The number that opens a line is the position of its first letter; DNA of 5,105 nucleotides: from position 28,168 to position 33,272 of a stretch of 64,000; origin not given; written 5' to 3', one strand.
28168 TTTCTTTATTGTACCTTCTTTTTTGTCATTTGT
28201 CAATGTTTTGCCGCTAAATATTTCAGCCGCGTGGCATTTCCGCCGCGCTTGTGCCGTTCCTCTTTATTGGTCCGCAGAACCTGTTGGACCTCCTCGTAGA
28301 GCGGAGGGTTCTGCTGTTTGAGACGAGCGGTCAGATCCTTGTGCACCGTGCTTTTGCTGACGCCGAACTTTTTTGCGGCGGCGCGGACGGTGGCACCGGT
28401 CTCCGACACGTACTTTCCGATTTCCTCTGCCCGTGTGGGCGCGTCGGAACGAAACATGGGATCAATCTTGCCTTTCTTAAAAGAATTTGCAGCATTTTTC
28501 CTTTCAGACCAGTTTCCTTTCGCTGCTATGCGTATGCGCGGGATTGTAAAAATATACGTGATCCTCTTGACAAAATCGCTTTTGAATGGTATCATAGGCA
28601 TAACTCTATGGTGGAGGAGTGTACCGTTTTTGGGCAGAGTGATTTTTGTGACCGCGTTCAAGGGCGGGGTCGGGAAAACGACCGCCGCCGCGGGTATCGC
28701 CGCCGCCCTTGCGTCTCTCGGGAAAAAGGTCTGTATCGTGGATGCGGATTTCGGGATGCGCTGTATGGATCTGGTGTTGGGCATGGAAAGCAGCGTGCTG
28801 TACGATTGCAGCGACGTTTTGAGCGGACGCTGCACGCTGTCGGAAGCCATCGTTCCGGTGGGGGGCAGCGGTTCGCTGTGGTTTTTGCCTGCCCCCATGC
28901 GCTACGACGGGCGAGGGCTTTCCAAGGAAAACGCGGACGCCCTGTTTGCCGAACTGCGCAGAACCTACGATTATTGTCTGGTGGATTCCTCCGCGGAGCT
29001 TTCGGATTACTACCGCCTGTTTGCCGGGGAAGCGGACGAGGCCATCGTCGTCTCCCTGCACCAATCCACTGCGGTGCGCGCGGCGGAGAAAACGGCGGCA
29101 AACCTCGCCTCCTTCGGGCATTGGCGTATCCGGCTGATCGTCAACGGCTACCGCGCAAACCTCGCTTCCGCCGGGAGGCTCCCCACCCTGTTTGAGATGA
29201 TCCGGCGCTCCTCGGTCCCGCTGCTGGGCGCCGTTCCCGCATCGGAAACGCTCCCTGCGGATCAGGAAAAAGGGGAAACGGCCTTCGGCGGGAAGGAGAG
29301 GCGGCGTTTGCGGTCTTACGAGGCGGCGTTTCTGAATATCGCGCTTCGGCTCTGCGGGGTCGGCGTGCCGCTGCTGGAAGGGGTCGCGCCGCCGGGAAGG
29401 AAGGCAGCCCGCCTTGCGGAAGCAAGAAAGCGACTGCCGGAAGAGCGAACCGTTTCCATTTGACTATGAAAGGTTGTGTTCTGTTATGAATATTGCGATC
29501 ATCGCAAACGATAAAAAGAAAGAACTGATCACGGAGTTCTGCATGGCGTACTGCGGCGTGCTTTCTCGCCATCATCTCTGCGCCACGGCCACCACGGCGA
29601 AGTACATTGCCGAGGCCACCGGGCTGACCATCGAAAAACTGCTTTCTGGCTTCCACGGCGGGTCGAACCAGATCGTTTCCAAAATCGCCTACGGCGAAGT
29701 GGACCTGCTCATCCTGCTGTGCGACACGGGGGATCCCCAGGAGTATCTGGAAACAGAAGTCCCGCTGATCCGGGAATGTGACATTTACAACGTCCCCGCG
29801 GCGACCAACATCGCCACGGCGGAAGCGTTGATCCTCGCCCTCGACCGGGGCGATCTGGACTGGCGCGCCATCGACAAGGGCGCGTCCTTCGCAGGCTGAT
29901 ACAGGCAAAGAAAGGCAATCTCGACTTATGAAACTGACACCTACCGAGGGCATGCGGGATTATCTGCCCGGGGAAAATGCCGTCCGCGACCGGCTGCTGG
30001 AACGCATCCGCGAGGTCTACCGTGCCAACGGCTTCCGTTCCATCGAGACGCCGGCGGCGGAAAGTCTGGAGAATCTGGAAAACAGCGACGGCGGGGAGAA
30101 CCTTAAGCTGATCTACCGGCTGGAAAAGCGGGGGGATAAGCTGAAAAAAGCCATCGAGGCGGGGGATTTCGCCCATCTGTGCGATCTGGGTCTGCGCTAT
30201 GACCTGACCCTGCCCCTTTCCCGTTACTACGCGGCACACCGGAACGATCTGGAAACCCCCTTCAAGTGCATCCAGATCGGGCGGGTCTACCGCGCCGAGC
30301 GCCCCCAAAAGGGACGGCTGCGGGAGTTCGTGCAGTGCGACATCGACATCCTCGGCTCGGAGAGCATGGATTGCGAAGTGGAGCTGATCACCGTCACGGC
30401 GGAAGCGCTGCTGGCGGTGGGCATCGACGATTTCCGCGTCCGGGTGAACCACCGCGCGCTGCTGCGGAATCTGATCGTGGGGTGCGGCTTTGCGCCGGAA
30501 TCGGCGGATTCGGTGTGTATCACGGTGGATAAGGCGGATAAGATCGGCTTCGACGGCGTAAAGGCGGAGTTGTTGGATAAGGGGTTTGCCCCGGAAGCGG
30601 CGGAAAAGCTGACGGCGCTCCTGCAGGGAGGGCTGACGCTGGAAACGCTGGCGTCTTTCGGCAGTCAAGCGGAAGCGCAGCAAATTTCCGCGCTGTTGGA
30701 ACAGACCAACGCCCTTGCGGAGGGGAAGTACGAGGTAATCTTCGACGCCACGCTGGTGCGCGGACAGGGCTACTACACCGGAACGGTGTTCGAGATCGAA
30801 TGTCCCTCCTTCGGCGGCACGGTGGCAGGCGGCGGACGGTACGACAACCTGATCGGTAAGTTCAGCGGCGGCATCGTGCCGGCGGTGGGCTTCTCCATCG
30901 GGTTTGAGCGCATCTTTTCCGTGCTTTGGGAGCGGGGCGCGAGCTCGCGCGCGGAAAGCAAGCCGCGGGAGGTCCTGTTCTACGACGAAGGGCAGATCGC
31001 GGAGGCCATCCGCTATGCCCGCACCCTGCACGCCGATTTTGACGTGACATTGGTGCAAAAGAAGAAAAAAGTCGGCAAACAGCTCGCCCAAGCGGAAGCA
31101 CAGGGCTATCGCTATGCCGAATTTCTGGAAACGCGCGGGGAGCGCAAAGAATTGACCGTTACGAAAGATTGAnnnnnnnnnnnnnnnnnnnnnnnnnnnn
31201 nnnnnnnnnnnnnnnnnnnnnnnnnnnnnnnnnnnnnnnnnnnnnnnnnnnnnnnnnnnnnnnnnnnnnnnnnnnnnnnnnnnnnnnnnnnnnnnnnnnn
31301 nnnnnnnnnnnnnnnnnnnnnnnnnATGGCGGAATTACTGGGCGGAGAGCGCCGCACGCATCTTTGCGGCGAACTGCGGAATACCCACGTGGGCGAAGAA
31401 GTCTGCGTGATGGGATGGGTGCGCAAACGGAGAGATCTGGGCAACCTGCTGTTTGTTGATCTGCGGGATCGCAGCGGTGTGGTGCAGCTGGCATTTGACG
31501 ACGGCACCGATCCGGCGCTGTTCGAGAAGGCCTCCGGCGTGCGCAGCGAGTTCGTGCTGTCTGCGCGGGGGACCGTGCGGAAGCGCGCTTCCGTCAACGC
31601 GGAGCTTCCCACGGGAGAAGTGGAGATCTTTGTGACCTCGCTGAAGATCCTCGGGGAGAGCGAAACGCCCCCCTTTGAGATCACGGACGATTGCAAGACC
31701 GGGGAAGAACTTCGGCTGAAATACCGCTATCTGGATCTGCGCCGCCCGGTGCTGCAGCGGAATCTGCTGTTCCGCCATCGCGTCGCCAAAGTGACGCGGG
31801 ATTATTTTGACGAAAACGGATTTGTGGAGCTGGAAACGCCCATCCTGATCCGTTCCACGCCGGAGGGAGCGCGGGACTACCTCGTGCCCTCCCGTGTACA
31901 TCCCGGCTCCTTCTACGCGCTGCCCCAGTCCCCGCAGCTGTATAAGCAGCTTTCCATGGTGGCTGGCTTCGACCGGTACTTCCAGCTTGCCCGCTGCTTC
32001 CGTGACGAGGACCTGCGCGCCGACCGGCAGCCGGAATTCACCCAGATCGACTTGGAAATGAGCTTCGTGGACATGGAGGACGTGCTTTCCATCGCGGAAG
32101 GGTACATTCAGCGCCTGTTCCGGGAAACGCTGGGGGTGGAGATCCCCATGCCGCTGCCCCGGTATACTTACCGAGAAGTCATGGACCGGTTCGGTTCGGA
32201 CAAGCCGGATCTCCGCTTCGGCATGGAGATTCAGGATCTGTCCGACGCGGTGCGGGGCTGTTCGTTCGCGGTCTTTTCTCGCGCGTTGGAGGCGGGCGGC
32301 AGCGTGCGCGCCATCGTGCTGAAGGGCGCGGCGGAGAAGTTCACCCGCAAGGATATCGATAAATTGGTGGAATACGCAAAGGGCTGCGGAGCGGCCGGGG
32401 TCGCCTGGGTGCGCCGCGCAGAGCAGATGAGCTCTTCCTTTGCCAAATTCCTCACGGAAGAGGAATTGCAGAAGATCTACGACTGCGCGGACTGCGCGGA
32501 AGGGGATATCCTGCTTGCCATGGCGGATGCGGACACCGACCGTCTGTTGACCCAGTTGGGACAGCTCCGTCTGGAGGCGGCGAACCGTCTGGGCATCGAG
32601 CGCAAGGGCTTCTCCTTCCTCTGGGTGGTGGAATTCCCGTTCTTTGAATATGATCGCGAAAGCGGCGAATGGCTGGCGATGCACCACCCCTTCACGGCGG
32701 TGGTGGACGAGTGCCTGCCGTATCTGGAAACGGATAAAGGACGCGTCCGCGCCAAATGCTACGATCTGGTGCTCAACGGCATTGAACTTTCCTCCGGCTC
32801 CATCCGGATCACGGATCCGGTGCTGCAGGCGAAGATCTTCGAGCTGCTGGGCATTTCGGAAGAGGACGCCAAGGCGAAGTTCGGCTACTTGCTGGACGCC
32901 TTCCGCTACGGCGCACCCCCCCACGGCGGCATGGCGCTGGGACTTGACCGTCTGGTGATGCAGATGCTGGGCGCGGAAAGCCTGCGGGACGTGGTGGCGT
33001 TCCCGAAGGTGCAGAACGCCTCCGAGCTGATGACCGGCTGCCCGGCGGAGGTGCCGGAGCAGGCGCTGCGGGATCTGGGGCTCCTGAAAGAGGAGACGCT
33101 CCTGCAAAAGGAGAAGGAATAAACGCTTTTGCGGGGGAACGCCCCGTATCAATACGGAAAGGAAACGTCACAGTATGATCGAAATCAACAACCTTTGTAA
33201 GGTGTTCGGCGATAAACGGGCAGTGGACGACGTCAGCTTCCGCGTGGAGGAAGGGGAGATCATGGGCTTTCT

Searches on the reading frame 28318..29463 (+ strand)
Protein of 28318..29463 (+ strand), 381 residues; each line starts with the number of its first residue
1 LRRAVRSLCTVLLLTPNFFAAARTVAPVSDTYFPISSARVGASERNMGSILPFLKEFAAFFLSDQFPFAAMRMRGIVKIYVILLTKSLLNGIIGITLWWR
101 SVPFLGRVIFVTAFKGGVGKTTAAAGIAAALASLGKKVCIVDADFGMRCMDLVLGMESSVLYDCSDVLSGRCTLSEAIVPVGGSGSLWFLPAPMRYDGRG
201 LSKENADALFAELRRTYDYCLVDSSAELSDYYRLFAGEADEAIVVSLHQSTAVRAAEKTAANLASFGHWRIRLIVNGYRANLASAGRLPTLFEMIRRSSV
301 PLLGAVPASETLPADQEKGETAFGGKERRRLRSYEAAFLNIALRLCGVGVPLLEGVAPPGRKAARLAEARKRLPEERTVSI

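Call 24: search_protein_families(library=pfam, proteins=[window:28318-29463:+])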
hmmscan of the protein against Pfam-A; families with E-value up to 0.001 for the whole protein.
window:28318-29463:+ (381 aa): 8 families
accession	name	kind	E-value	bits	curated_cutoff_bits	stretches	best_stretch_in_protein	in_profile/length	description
PF13614.12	AAA_31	-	4.7e-14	53.2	27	1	107-254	2-155/177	AAA domain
PF01656.29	CbiA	-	5.3e-14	52.7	25.4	1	109-320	1-123/125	CobQ/CobB/MinD/ParA nucleotide binding domain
PF10609.15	ParA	-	1e-12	48.5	27.1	1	107-328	4-231/246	NUBPL iron-transfer P-loop NTPase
PF07015.17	VirC1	-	4e-07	30.1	24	1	109-144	4-39/231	VirC1 protein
PF09140.17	MipZ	-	3.9e-06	26.8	20.7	1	108-151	2-45/262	ATPase MipZ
PF00142.24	Fer4_NifH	-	9.7e-06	25.7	25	0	115-147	8-40/271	4Fe-4S iron sulfur cluster binding proteins, NifH/frxC family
PF02374.21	ArsA_ATPase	-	1e-05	25.4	24.3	1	107-144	2-38/305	Anion-transporting ATPase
PF06564.18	CBP_BcsQ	-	0.00011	22.3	21.3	0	109-143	4-38/234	Cellulose biosynthesis protein BcsQ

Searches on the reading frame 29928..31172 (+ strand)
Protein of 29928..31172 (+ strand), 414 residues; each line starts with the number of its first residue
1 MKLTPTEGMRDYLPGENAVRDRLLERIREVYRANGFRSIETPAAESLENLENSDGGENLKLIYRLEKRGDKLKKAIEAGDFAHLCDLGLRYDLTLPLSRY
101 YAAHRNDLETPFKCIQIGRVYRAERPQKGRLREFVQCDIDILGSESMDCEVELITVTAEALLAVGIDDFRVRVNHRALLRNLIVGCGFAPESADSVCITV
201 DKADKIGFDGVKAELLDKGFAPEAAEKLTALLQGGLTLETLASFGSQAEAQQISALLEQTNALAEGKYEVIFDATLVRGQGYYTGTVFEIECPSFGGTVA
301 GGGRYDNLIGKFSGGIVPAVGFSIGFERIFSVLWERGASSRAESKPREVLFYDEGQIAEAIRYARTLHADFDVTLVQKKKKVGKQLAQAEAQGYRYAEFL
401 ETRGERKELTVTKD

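Call 24: search_protein_families(library=pfam, proteins=[window:29928-31172:+])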
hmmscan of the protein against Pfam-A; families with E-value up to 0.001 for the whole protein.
window:29928-31172:+ (414 aa): 4 families
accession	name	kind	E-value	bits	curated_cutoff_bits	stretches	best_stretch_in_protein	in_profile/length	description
PF13393.11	tRNA-synt_His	-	1.3e-47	163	25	1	8-329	1-308/308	Histidyl-tRNA synthetase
PF00152.25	tRNA-synt_2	-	4.7e-07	29.6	25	0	115-141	95-121/308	tRNA synthetases class II (D, K and N)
PF00587.30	tRNA-synt_2b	-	1e-06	29.4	29.3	1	110-232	35-110/179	tRNA synthetase class II core domain (G, H, P, S and T)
PF01409.25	tRNA-synt_2d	-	1.7e-05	24.9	19.8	0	106-161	97-149/246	tRNA synthetases class II core domain (F)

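Call 58: find_homologous_proteins(query=window:29928-31172:+, max_evalue=1e-100)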
Query window:29928-31172:+ (414 aa): 5615 proteins with E <= 1e-100 among 8000 candidates; the best 120 are listed.
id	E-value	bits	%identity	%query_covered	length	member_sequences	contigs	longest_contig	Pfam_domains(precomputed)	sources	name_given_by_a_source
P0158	1.7e-271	918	100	100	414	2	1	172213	PF13393.12,PF01409.26,PF00587.31,PF00152.26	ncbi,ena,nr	ncbi:MAG: histidine--tRNA ligase [Oscillospiraceae bacterium]|nr:histidine--tRNA ligase [Oscillospir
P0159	2.9e-251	851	93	100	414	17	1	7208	PF13393.12,PF00587.31,PF00152.26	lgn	-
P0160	1.2e-229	780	84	99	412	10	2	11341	PF13393.12,PF00587.31,PF00152.26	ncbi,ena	-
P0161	8.1e-227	771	83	99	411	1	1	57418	PF13393.12,PF01409.26,PF00587.31,PF00152.26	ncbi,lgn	-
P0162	3.2e-221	753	83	99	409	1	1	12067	PF13393.12,PF01409.26,PF00587.31,PF00152.26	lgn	-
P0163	3.4e-219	746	82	100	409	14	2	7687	PF13393.12,PF01409.26,PF00587.31,PF00152.26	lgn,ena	-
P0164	1.0e-218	744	81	99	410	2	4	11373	PF13393.12,PF01409.26,PF00587.31,PF00152.26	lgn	-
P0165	1.4e-218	744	82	100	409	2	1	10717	PF13393.12,PF01409.26,PF00587.31,PF00152.26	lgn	-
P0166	2.1e-218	743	83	100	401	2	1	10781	PF13393.12,PF00152.26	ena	-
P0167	1.2e-217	741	81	100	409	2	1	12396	PF13393.12,PF01409.26,PF00587.31,PF00152.26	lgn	-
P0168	1.1e-214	731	80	99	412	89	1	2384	PF13393.12,PF00587.31,PF00152.26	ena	-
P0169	1.3e-213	728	79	99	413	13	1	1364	PF13393.12,PF00587.31,PF00152.26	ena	-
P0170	1.8e-205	701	77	99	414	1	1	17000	PF13393.12,PF00587.31,PF00152.26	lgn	-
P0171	6.6e-205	699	76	99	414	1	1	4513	PF13393.12,PF00587.31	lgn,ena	-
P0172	1.5e-204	698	76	99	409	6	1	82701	PF13393.12,PF00587.31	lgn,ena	-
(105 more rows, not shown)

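Call 59: find_encoding_contigs(protein=P0159, flank=4000, max_places=10)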
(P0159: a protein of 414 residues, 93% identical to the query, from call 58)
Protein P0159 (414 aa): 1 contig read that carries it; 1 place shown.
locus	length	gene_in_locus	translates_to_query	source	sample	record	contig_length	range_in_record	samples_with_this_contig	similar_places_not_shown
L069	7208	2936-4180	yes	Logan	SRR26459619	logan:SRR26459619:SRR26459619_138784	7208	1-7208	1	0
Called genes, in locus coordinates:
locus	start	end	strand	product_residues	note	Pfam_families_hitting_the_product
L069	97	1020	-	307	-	PF00294:PfkB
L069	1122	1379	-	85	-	PF12116:SpoIIID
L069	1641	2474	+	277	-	PF00142:Fer4_NifH (faint), PF01656:CbiA, PF02374:ArsA_ATPase (weak), PF06564:CBP_BcsQ (faint), PF09140:MipZ, PF10609:ParA, PF13614:AAA_31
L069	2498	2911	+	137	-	PF02142:MGS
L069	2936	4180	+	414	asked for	PF00152:tRNA-synt_2 (faint), PF13393:tRNA-synt_His, PF00587:tRNA-synt_2b (weak)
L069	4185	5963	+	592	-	PF01336:tRNA_anti-codon, PF00152:tRNA-synt_2, PF02938:GAD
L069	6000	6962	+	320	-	PF00005:ABC_tran, PF13304:AAA_21 (weak)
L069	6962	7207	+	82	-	?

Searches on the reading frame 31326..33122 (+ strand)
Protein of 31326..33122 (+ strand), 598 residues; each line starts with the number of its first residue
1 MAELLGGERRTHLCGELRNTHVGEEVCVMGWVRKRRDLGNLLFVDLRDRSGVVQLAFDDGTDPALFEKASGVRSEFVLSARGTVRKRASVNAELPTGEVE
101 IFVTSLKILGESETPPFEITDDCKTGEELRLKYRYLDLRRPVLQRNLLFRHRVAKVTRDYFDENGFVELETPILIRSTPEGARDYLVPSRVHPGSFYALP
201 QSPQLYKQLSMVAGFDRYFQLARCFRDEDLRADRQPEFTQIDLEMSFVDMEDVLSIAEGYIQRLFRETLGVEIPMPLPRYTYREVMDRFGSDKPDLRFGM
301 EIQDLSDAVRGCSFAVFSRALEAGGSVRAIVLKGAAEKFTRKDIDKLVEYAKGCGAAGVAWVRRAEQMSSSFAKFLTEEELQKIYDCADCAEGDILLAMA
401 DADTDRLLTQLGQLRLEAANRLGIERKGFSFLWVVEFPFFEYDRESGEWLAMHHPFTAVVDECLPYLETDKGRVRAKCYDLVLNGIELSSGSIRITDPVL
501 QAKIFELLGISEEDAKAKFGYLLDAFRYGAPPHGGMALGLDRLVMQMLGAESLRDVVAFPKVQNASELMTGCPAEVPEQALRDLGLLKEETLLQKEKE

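Call 19: find_encoding_contigs(protein=window:31326-33122:+, flank=3000, max_places=10)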
Protein window:31326-33122:+ (598 aa): 1 contig read that carries it; 1 place shown.
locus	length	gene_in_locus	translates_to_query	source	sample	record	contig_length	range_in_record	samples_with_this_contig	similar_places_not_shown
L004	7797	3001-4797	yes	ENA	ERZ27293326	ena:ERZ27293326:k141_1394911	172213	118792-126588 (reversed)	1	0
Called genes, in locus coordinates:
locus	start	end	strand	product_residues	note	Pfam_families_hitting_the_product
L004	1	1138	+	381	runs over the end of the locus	PF07015:VirC1 (faint), PF00142:Fer4_NifH (faint), PF02374:ArsA_ATPase (weak), PF09140:MipZ (faint), PF10609:ParA, PF13614:AAA_31, PF01656:CbiA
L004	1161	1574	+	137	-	PF02142:MGS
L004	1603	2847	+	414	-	PF01409:tRNA-synt_2d (faint), PF13393:tRNA-synt_His, PF00152:tRNA-synt_2 (faint), PF00587:tRNA-synt_2b (weak)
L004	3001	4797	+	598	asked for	PF01336:tRNA_anti-codon, PF00152:tRNA-synt_2, PF02938:GAD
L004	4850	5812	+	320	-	PF00005:ABC_tran, PF13304:AAA_21 (weak)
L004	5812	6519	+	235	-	PF01061:ABC2_membrane (weak), PF12679:ABC2_membrane_2, PF13346:ABC2_membrane_5 (faint), PF12698:ABC2_membrane_3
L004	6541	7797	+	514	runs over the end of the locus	PF09822:ABC_transp_aux (weak)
